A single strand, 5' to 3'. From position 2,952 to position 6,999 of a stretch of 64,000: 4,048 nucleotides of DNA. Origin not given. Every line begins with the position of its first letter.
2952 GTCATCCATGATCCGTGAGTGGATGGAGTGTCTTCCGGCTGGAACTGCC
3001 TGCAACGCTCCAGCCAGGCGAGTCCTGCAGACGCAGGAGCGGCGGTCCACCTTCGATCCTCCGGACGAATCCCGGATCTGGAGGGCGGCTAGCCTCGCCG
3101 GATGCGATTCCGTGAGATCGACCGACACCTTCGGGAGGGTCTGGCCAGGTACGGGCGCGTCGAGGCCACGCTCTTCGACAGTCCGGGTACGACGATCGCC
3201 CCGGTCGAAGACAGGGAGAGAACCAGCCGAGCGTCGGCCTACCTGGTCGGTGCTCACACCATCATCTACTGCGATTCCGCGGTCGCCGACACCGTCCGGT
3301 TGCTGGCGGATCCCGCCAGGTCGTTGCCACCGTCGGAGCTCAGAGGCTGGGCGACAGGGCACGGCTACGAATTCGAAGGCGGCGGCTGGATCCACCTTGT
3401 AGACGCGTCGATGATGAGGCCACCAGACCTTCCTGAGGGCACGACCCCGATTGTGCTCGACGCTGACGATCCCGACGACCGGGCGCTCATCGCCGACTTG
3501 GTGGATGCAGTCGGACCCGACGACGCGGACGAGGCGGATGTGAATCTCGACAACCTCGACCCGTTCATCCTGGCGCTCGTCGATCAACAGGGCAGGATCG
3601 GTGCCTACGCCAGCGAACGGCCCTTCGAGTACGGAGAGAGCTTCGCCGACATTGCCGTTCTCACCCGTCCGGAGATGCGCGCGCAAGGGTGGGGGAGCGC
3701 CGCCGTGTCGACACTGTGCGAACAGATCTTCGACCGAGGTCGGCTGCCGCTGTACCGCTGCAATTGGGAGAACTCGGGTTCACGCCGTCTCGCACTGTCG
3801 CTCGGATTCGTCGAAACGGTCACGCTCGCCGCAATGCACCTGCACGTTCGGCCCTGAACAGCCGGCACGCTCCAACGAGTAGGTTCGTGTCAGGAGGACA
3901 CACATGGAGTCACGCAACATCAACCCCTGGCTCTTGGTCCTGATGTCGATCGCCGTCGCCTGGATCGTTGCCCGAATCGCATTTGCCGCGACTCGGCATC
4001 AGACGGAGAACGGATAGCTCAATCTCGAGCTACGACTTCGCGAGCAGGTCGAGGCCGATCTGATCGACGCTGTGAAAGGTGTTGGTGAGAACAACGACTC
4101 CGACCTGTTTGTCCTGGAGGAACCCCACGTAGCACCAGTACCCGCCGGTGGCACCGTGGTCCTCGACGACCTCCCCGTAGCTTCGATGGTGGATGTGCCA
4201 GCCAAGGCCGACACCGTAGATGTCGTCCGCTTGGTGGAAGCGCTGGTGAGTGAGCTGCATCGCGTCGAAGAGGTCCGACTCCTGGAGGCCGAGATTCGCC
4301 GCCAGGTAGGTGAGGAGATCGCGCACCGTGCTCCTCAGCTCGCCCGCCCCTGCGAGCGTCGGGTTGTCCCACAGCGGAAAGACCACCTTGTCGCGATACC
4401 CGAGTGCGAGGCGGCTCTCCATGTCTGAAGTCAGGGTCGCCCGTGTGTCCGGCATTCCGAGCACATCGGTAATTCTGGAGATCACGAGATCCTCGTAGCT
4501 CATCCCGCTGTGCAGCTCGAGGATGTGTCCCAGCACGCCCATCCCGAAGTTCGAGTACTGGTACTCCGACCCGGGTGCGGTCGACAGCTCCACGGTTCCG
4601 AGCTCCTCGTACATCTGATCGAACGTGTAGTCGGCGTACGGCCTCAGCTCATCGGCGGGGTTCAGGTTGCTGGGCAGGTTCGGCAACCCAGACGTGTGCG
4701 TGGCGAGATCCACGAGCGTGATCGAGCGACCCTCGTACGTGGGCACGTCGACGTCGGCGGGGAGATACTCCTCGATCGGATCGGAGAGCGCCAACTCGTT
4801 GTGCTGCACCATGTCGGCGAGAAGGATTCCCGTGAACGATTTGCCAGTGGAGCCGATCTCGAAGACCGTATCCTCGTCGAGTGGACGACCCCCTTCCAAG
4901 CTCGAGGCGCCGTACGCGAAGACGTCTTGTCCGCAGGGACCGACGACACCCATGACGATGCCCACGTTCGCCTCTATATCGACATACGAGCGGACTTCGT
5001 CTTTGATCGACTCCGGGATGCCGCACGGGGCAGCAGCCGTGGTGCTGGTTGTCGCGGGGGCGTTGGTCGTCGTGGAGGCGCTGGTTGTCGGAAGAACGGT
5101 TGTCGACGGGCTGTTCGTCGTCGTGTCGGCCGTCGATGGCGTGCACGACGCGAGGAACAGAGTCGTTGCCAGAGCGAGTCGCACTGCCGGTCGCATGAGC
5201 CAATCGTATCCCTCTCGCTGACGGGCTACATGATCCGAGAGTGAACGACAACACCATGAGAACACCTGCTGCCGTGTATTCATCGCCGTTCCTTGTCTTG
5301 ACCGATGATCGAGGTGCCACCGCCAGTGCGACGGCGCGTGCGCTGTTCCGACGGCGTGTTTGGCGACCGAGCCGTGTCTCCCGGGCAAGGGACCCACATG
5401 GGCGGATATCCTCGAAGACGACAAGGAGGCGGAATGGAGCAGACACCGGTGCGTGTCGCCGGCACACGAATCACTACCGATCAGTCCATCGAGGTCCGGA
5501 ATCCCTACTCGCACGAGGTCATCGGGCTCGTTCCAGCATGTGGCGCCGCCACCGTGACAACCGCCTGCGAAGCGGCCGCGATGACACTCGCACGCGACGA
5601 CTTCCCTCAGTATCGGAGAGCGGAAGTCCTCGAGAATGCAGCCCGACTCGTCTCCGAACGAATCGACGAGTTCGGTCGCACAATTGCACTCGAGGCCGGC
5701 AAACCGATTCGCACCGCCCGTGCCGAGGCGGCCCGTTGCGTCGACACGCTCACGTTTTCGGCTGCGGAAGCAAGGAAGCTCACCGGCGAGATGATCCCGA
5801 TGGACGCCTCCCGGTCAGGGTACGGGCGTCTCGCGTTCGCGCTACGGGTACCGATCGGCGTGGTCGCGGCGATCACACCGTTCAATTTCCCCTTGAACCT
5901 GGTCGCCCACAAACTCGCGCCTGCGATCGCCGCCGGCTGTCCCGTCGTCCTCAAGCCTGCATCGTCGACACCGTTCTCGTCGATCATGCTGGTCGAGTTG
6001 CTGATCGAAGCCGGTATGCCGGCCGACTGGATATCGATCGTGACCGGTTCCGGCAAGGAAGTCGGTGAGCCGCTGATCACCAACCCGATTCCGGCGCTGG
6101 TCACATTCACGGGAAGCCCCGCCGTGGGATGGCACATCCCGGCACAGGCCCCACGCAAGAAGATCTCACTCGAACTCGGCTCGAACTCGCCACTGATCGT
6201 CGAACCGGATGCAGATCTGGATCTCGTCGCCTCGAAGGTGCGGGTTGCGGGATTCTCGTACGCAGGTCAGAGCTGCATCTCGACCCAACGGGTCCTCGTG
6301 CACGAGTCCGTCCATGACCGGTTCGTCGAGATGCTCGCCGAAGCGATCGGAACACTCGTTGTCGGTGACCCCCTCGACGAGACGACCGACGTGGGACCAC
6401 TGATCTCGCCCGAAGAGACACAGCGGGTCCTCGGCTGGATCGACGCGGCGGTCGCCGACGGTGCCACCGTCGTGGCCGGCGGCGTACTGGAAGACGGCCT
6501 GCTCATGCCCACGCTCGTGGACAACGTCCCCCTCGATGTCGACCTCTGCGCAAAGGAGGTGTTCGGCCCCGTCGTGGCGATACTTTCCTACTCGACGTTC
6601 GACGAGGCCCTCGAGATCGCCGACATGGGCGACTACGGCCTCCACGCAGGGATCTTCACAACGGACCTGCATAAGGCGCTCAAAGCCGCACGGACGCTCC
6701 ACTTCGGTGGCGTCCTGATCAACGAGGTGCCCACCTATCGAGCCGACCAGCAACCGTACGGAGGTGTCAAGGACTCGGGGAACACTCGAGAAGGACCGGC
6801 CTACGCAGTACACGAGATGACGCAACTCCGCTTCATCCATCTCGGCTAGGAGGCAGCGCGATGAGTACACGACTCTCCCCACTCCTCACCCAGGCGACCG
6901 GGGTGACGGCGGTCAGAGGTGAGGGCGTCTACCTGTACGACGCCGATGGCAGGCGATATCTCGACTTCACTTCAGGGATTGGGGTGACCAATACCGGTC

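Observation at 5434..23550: Dense polyamine / amino-aldehyde catabolic island with five aldehyde dehydrogenase paralogs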

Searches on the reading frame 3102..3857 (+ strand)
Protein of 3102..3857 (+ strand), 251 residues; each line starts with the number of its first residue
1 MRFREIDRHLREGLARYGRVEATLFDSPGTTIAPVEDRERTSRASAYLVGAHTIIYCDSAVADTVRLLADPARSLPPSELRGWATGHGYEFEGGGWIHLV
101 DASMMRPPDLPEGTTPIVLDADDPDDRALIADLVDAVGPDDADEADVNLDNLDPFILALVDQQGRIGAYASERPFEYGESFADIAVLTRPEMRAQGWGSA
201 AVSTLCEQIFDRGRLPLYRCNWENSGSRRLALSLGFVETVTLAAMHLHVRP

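Call 6: search_protein_families(library=pfam, proteins=[window:3102-3857:+], max_evalue=0.00001)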
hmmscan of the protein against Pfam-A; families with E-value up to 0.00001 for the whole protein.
window:3102-3857:+ (251 aa): 2 families
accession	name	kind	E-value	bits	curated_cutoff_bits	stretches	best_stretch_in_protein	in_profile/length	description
PF12746.13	GNAT_acetyltran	-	4.3e-06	27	26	1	178-239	178-237/243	GNAT acetyltransferase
PF13302.13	Acetyltransf_3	-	8.4e-06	27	25.4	0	152-237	51-138/138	Acetyltransferase (GNAT) domain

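Call 8: search_protein_families(library=ncbifam, proteins=[window:3102-3857:+], max_evalue=1e-10)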
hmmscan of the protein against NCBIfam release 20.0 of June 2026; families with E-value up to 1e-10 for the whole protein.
window:3102-3857:+ (251 aa): 0 families

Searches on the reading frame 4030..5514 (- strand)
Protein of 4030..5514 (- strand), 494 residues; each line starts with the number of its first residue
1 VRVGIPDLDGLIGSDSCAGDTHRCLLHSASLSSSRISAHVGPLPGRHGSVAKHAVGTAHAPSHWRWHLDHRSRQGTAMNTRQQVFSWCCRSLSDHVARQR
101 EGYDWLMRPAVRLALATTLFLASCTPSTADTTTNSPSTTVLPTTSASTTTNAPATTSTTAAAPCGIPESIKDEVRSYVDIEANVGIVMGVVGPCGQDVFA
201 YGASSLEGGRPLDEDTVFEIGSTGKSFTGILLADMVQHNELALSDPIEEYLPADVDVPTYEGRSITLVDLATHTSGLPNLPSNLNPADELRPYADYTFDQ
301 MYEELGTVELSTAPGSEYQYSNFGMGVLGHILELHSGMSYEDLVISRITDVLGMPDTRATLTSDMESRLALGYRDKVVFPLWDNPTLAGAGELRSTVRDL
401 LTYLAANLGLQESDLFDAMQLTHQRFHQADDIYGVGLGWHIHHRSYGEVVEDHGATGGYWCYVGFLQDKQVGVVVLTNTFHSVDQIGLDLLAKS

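Call 5: search_protein_families(library=pfam, proteins=[window:4030-5514:-], max_evalue=0.00001)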
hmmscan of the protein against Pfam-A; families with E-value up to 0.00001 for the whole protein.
window:4030-5514:- (494 aa): 1 family
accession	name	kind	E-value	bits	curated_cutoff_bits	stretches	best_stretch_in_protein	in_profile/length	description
PF00144.29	Beta-lactamase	-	3.1e-60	204.5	27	1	176-484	7-316/329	Beta-lactamase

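Call 8: search_protein_families(library=ncbifam, proteins=[window:4030-5514:-], max_evalue=1e-10)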
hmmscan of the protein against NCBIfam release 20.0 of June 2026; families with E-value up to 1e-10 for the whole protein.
window:4030-5514:- (494 aa): 43 families (the best 25 are shown)
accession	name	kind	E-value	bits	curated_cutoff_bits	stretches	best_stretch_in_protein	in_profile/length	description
NF007943.0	PRK10662.1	equivalog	2.2e-41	141.8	266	1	178-478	45-355/380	D-alanyl-D-alanine-carboxypeptidase/endopeptidase AmpH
NF033085.1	bla_class_C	equivalog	1.1e-40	139.6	415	1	170-441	8-269/356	class C beta-lactamase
NF041665.1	blaPSZ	exception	9.7e-35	120.3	850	1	153-441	14-292/379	PSZ family class C beta-lactamase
NF012173.1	CMY2-MIR-ACT-EC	exception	4.6e-33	114.6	680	1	163-441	25-293/380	CMY2/MIR/ACT/EC family class C beta-lactamase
NF038238.1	blaBUT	exception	4.2e-32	111.7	850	1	166-441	30-295/383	BUT family class C beta-lactamase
NF012102.1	blaDHA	exception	5e-32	111.4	800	1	195-442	56-293/379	DHA family class C beta-lactamase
NF000185.2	BlaEC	exception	1.7e-31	109.6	850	1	156-442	14-290/377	BlaEC family class C beta-lactamase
NF038089.1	blaYRC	exception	3e-31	108.8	870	1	174-441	36-293/381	YRC family class C beta-lactamase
NF038366.1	blaSFDC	exception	3.3e-31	108.7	840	1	166-442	28-294/382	SFDC family class C beta-lactamase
NF053709.1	blaAKO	exception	6.1e-31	107.7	875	1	185-442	47-294/381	AKO family class C beta-lactamase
NF041662.1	ampC_Kaer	exception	8.3e-31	107.1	825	1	168-441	30-293/381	AmpC-Kaer family extended-spectrum class C beta-lactamase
NF000191.1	CMY2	exception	7.6e-29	100.6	800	1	163-441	25-293/381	CMY-2 family class C beta-lactamase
NF000385.4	blaACT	exception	1.4e-28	100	810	1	167-441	29-293/380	ACT family cephalosporin-hydrolyzing class C beta-lactamase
NF000419.2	blaCMH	exception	1.5e-28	100.1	875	1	173-441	35-293/381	CMH family class C beta-lactamase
NF000187.3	BlaMIR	exception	1.5e-28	100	882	1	161-441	20-293/381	MIR family cephalosporin-hydrolyzing class C beta-lactamase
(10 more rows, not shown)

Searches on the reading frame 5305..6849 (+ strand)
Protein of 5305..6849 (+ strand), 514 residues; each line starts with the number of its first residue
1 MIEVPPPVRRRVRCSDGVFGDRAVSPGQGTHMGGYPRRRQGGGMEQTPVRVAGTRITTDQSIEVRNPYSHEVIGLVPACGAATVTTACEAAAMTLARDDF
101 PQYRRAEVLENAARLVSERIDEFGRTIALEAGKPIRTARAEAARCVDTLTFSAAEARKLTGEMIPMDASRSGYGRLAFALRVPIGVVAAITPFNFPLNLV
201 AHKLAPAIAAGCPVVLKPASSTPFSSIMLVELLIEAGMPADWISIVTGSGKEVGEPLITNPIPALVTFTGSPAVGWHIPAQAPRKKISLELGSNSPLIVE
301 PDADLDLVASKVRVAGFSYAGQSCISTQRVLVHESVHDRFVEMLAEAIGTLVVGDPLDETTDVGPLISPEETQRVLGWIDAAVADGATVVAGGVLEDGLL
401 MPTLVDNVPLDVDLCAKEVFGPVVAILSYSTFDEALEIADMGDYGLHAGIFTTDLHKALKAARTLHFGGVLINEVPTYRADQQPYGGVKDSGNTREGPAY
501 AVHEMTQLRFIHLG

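Call 5: search_protein_families(library=pfam, proteins=[window:5305-6849:+], max_evalue=0.00001)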
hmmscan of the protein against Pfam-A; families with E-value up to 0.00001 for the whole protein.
window:5305-6849:+ (514 aa): 1 family
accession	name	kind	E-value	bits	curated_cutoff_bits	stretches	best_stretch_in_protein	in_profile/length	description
PF00171.27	Aldedh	-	2.5e-146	488.3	23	1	59-510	6-460/461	Aldehyde dehydrogenase family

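Call 7: search_protein_families(library=ncbifam, proteins=[window:5305-6849:+], max_evalue=1e-10)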
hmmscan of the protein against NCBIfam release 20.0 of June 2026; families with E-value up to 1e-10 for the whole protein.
window:5305-6849:+ (514 aa): 42 families (the best 25 are shown)
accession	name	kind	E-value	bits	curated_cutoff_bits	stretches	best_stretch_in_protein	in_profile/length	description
NF040648.1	lactal_redase_Meth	equivalog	1.9e-138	462.4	650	1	52-512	4-461/463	lactaldehyde dehydrogenase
TIGR03250.1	PhnAcAld_DH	equivalog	2.1e-113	379.5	635.65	1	46-510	3-467/472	phosphonoacetaldehyde dehydrogenase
TIGR01780.1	SSADH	subfamily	1e-104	351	646.35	1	64-507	1-446/448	succinate-semialdehyde dehydrogenase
NF047626.1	SulfactDhSafD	equivalog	3.7e-104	349.3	700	1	62-508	3-449/454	sulfoacetaldehyde dehydrogenase SafD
NF010000.0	PRK13473.1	subfamily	8.8e-102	341.2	615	1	57-511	14-470/475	aminobutyraldehyde dehydrogenase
NF006916.0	PRK09407.1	equivalog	2.4e-98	330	521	1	56-498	30-477/526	succinic semialdehyde dehydrogenase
TIGR01804.1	BADH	equivalog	3.3e-97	325.9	668.6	1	58-508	11-466/467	betaine-aldehyde dehydrogenase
NF040869.1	G3PDH_Arch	equivalog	2.1e-96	323.6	780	1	43-510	16-488/502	NADP-dependent glyceraldehyde-3-phosphate dehydrogenase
TIGR02299.1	HpaE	equivalog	7.8e-95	318.3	638.35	1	60-513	16-476/488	5-carboxymethyl-2-hydroxymuconate semialdehyde dehydrogenase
NF008415.0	PRK11241.1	equivalog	1.9e-93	313.8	828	1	58-513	24-480/482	NADP-dependent succinate-semialdehyde dehydrogenase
NF052305.1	DioxValDhHalo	equivalog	2.5e-91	307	750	1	57-493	17-459/483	2,5-dioxovalerate dehydrogenase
NF042993.1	AlphKGSA_gudD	equivalog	2.8e-91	306.7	770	1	58-507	17-474/481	alpha-ketoglutaric semialdehyde dehydrogenase GucD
NF009725.0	PRK13252.1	equivalog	3.4e-90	302.8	593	1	56-512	18-478/488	betaine-aldehyde dehydrogenase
NF007497.0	PRK10090.1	equivalog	2.9e-87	293.4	500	1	57-511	19-475/480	aldehyde dehydrogenase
NF002852.0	PRK03137.1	subfamily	3.5e-87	293.3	648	1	46-500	36-500/514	L-glutamate gamma-semialdehyde dehydrogenase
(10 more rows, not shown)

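Call 19: search_solved_structures(query=window:5434-6849:+, max_evalue=1e-60)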
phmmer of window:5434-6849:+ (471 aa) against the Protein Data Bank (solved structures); distinct sequences matched with E-value up to 1e-60: 146 (the best 60 are shown).
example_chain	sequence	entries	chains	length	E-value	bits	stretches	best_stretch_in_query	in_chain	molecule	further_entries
5kf0_A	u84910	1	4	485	8.7e-114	384.2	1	5-467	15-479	Aldehyde dehydrogenase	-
5jry_A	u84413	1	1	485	1e-113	384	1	4-468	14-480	NAD-dependent aldehyde dehydrogenase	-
5j6b_A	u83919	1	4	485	9.6e-112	377.4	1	4-468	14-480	Aldehyde dehydrogenase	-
5mz5_A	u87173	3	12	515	2.9e-105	356.1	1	18-467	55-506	ALDH21) | aldehyde dehydrogenase 21 | Aldehyde dehydrogenase 21 (ALDH21)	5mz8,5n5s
3pqa_A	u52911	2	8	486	3.8e-100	339.2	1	17-468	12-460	Lactaldehyde dehydrogenase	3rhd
8hap_A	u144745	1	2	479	5.1e-95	322.3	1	17-468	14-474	Aldehyde dehydrogenase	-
4i3t_A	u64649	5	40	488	1.7e-87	297.5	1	3-466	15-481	Aldehyde dehydrogenase (NAD+)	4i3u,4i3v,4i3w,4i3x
3jz4_A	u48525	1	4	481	5.8e-86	292.5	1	16-471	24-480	Succinate-semialdehyde dehydrogenase [NADP+]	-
4v6h_A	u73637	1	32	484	5.6e-83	282.6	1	15-468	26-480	Succinate-semialdehyde dehydrogenase (NADP+)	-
3prl_A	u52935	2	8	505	5.7e-82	279.3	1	15-466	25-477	NADP-dependent glyceraldehyde-3-phosphate dehydrogenase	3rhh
8s33_A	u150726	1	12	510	4.4e-80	273.1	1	15-471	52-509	Succinate-semialdehyde dehydrogenase [NAD(P)+]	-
8of1_A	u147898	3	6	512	9e-79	268.8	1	17-471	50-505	Succinate-semialdehyde dehydrogenase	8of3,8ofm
1ky8_A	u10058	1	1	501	1.2e-78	268.4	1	9-467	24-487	glyceraldehyde-3-phosphate dehydrogenase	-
1uxv_A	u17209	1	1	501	2.2e-78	267.5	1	9-467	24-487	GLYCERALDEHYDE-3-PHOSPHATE DEHYDROGENASE (NADP+)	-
9dla_A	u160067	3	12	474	2.5e-78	267.3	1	12-468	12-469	NADP-dependent glyceraldehyde-3-phosphate dehydrogenase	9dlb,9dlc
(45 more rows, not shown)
